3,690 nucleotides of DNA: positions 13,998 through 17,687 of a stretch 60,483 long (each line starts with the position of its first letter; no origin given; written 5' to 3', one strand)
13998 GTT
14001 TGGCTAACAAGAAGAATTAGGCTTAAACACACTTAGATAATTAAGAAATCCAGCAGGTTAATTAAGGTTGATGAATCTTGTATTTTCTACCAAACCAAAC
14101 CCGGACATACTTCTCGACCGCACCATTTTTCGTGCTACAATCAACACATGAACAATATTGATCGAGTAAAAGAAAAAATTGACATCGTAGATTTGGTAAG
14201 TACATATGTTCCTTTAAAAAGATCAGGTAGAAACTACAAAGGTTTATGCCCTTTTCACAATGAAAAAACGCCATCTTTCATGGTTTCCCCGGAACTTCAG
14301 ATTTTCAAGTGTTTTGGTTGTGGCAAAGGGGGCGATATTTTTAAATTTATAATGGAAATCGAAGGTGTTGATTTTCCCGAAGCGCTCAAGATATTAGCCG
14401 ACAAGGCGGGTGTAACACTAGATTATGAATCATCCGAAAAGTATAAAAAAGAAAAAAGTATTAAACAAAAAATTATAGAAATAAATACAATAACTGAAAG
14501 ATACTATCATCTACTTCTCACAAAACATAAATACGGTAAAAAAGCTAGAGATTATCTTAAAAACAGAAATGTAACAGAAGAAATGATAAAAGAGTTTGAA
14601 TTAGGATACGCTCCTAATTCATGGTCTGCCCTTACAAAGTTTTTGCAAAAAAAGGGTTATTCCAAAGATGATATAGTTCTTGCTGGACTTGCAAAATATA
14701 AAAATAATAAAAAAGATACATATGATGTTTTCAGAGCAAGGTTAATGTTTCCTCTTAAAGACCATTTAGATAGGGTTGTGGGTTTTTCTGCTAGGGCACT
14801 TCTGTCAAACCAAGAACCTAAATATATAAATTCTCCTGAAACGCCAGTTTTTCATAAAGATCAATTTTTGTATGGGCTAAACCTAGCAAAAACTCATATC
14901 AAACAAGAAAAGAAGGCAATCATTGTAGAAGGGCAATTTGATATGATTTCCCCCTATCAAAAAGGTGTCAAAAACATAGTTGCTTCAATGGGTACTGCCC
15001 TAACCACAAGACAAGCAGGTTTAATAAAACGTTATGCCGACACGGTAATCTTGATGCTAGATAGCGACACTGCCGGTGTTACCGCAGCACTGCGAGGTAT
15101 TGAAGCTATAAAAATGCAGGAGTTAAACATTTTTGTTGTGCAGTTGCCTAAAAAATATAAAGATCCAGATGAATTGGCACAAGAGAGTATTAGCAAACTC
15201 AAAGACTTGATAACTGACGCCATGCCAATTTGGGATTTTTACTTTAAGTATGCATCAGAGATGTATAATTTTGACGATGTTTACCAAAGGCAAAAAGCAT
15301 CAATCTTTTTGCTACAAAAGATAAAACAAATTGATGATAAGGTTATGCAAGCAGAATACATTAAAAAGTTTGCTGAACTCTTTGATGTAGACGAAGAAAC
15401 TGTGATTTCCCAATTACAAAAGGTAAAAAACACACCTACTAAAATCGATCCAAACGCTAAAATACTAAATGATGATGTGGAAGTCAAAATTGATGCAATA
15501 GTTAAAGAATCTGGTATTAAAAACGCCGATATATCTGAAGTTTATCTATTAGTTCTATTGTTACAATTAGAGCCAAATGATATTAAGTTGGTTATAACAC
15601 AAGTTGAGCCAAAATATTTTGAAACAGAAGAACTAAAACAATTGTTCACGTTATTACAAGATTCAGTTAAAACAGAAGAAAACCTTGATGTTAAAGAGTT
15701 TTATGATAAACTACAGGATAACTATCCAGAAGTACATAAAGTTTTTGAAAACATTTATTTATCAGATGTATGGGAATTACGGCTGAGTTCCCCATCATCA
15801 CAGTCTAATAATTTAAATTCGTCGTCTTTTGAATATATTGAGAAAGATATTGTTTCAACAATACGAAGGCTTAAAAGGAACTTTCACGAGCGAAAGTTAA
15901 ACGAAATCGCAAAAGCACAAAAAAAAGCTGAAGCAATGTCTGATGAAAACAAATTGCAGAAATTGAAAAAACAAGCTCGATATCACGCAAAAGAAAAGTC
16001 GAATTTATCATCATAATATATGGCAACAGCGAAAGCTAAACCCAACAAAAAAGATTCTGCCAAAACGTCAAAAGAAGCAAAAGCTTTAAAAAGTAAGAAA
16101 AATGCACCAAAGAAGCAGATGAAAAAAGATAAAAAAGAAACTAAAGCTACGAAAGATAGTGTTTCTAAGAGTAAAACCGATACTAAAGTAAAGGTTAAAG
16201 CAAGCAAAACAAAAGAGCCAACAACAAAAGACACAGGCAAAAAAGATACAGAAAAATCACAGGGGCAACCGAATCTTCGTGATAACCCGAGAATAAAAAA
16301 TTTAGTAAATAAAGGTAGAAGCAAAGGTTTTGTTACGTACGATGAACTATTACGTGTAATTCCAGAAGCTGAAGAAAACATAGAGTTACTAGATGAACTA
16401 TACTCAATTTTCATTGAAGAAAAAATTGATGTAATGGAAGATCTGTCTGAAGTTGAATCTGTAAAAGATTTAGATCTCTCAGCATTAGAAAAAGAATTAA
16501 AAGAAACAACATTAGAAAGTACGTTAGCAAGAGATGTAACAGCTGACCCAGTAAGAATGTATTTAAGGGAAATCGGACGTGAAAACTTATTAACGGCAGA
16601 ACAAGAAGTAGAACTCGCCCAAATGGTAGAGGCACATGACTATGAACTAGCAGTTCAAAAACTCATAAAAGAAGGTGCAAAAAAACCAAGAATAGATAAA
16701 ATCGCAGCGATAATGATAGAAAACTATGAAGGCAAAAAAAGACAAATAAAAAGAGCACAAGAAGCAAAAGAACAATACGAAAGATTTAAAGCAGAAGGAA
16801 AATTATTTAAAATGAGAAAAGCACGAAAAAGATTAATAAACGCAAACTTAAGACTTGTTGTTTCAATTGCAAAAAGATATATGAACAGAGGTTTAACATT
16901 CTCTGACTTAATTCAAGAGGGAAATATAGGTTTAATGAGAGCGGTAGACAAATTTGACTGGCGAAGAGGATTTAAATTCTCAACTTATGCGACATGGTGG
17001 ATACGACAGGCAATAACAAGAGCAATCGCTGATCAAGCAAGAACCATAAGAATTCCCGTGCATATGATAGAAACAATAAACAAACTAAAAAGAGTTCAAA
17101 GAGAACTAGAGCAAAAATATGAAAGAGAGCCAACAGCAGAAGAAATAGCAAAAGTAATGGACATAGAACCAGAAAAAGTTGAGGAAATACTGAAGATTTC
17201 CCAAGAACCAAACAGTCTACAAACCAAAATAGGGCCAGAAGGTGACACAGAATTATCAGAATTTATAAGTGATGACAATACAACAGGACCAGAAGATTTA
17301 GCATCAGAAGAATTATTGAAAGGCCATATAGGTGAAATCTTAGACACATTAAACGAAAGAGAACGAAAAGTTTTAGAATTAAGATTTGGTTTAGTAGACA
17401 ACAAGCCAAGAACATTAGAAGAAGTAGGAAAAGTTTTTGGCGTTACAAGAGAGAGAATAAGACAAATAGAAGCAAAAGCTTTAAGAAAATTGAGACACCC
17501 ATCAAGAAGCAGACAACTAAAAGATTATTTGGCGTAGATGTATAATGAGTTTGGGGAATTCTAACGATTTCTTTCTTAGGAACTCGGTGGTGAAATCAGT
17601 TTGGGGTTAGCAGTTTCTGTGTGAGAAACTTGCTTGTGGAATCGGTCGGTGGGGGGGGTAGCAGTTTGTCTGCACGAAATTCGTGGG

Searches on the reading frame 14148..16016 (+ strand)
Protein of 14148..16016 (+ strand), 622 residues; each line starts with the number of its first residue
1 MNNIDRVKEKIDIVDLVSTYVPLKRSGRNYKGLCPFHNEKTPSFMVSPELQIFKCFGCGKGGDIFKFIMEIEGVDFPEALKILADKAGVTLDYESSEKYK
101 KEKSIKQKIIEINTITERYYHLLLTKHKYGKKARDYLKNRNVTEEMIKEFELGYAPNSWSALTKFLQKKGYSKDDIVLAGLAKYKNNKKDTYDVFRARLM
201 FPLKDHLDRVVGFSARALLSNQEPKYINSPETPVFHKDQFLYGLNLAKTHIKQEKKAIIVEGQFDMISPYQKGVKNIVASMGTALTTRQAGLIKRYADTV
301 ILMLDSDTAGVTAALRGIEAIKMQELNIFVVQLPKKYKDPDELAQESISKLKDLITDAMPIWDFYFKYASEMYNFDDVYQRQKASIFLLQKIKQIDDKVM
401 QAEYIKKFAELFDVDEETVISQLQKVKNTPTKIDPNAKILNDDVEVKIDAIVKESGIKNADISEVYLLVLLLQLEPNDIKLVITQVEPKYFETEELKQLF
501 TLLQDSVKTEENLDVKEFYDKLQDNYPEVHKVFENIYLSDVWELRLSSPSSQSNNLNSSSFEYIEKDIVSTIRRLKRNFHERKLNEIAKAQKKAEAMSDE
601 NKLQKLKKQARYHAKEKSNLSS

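Call 16: search_protein_families(library=pfam, proteins=[window:14148-16016:+], max_evalue=0.001)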
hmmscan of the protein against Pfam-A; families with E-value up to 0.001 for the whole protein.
window:14148-16016:+ (622 aa): 6 families
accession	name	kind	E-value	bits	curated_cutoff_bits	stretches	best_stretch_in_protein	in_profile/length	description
PF08275.17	DNAG_N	-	1.3e-43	148.6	26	1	119-248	1-128/128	DNA primase catalytic core, N-terminal domain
PF01807.25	Zn_ribbon_DnaG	-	1.1e-38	131.5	24.9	1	3-94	5-96/98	CHC2 zinc finger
PF13155.12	Toprim_2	-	3.3e-21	75.9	22.1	1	258-343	1-87/88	Toprim-like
PF13662.12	Toprim_4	-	1.5e-16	60.8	25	1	256-329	2-82/85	Toprim domain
PF01751.28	Toprim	-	1.2e-09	38.6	23.1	1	257-328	2-91/96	Toprim domain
PF10410.14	DnaB_bind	-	1.1e-08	35.7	20.6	1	363-417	2-56/56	DnaB-helicase binding domain of primase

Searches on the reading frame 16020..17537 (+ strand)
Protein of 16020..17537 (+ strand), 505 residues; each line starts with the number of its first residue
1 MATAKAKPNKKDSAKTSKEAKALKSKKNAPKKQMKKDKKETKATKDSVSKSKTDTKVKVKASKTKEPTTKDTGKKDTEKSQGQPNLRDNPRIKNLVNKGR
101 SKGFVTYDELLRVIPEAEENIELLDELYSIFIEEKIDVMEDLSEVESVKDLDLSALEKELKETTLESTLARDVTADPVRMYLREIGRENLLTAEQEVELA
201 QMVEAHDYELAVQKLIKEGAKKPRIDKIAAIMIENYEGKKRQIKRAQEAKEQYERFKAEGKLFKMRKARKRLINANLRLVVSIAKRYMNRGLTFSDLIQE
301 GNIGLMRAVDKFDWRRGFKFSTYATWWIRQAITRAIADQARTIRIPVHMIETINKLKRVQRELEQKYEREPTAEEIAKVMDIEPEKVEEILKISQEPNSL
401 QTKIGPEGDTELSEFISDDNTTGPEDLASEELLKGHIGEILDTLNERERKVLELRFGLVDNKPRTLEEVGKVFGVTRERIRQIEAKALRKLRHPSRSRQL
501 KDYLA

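Call 16: search_protein_families(library=pfam, proteins=[window:16020-17537:+], max_evalue=0.001)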
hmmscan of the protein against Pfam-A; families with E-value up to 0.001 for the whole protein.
window:16020-17537:+ (505 aa): 5 families
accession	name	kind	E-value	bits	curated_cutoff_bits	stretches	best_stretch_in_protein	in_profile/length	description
PF04539.22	Sigma70_r3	-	1.4e-27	96.1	25.3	1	351-426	1-76/78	Sigma-70 region 3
PF04542.20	Sigma70_r2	-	7.1e-25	87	24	1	272-342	1-71/71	Sigma-70 region 2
PF04545.22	Sigma70_r4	-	4e-22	77.9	24.1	1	441-493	2-50/50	Sigma-70, region 4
PF00140.25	Sigma70_r1_2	-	2.7e-15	56.5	22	1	176-209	1-34/34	Sigma-70 factor, region 1.2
PF03979.19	Sigma70_r1_1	-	2.4e-09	37.5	22.5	1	90-150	5-64/81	Sigma-70 factor, region 1.1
